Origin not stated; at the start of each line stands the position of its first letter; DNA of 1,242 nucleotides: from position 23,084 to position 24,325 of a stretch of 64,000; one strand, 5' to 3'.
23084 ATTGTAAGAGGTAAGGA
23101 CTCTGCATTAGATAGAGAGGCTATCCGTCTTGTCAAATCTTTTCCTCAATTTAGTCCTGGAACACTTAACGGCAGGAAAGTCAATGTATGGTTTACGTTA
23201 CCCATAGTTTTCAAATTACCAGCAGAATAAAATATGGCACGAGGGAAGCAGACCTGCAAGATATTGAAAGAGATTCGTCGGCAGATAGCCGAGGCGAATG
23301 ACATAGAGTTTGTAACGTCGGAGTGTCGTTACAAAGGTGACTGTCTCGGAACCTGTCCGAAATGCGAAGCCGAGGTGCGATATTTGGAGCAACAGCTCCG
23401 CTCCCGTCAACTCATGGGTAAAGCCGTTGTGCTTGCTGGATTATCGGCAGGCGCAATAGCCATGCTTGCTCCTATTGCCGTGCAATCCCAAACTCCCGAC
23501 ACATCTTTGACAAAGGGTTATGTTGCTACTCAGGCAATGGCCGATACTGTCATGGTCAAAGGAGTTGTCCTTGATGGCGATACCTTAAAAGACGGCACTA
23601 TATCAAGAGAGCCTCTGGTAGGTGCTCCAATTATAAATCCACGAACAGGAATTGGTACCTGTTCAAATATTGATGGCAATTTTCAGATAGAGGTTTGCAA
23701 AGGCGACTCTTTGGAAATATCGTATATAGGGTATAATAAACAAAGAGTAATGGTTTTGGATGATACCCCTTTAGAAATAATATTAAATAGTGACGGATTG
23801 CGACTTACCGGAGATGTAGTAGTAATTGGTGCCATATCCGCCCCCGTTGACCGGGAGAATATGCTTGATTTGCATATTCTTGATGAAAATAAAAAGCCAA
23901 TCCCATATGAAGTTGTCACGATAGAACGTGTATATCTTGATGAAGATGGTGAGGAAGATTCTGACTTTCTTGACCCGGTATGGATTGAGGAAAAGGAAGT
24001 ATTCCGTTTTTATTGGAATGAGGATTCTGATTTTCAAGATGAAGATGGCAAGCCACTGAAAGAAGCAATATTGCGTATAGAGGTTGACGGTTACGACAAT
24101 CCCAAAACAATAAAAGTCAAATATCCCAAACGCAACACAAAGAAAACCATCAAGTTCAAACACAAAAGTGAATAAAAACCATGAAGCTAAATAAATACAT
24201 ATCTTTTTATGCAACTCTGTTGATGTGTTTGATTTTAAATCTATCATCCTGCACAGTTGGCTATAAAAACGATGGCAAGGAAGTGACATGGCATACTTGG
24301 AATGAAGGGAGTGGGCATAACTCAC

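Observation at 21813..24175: Activase-like radical SAM gene coupled to two paralogous envelope proteins sharing a five-Cys N-terminal module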

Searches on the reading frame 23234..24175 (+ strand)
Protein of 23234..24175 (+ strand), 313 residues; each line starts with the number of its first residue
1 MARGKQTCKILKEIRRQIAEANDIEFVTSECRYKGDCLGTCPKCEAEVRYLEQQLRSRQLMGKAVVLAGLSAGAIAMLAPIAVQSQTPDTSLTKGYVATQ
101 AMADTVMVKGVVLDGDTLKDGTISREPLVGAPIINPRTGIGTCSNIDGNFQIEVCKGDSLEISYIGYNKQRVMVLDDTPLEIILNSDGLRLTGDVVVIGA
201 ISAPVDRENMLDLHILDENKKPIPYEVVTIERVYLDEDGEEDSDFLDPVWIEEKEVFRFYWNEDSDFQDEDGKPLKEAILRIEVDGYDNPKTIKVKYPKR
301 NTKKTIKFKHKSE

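Call 3: search_protein_families(library=ncbifam, proteins=[window:23234-24175:+], max_evalue=0.01)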
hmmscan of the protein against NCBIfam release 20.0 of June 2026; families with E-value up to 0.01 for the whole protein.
window:23234-24175:+ (313 aa): 1 family
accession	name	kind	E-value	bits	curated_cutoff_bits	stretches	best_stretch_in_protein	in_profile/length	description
TIGR04056.1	OMP_RagA_SusC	subfamily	8.4e-19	67.4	368.25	1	108-200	3-86/981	SusC/RagA family TonB-linked outer membrane protein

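Call 4: search_protein_families(library=pfam, proteins=[window:23234-24175:+], max_evalue=0.01)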
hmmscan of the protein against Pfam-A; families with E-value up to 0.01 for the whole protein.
window:23234-24175:+ (313 aa): 1 family
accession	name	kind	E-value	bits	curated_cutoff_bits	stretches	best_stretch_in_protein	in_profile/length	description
PF13715.12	CarbopepD_reg_2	-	2.3e-10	40.8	32.2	1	124-185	10-77/88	CarboxypepD_reg-like domain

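Call 74: find_encoding_contigs(protein=window:23234-24172:+, flank=3000, max_places=4)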
Protein window:23234-24172:+ (313 aa): 9 contigs read that carry it; 3 places shown.
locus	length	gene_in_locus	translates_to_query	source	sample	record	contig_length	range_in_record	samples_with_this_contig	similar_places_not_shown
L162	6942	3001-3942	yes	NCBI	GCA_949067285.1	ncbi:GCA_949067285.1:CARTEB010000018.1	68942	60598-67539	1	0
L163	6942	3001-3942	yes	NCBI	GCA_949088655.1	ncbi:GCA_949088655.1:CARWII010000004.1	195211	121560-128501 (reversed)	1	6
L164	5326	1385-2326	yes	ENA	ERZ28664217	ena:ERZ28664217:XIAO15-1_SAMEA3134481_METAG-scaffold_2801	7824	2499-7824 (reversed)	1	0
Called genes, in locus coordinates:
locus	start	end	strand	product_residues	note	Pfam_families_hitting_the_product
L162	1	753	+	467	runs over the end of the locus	PF00512:HisKA, PF02518:HATPase_c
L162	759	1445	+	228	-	PF00072:Response_reg, PF00486:Trans_reg_C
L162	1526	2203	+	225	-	PF13353:Fer4_12, PF04055:Radical_SAM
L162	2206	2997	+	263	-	PF03544:TonB_C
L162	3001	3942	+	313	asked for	PF13715:CarbopepD_reg_2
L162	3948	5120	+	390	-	PF13644:DKNYY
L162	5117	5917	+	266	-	-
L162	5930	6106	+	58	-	-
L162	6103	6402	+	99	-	-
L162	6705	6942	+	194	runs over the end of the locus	-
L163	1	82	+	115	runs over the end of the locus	-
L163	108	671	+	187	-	PF00027:cNMP_binding (weak)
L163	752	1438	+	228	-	PF00106:adh_short, PF08659:KR, PF13561:adh_short_C2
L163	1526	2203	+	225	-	PF13353:Fer4_12, PF04055:Radical_SAM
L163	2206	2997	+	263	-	PF03544:TonB_C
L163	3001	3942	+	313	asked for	PF13715:CarbopepD_reg_2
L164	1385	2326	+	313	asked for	PF13715:CarbopepD_reg_2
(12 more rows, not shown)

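Call 84: search_protein_families(library=padloc, proteins=[window:23234-24175:+], max_evalue=0.001)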
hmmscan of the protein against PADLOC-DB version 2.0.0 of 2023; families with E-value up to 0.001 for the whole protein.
window:23234-24175:+ (313 aa): 0 families
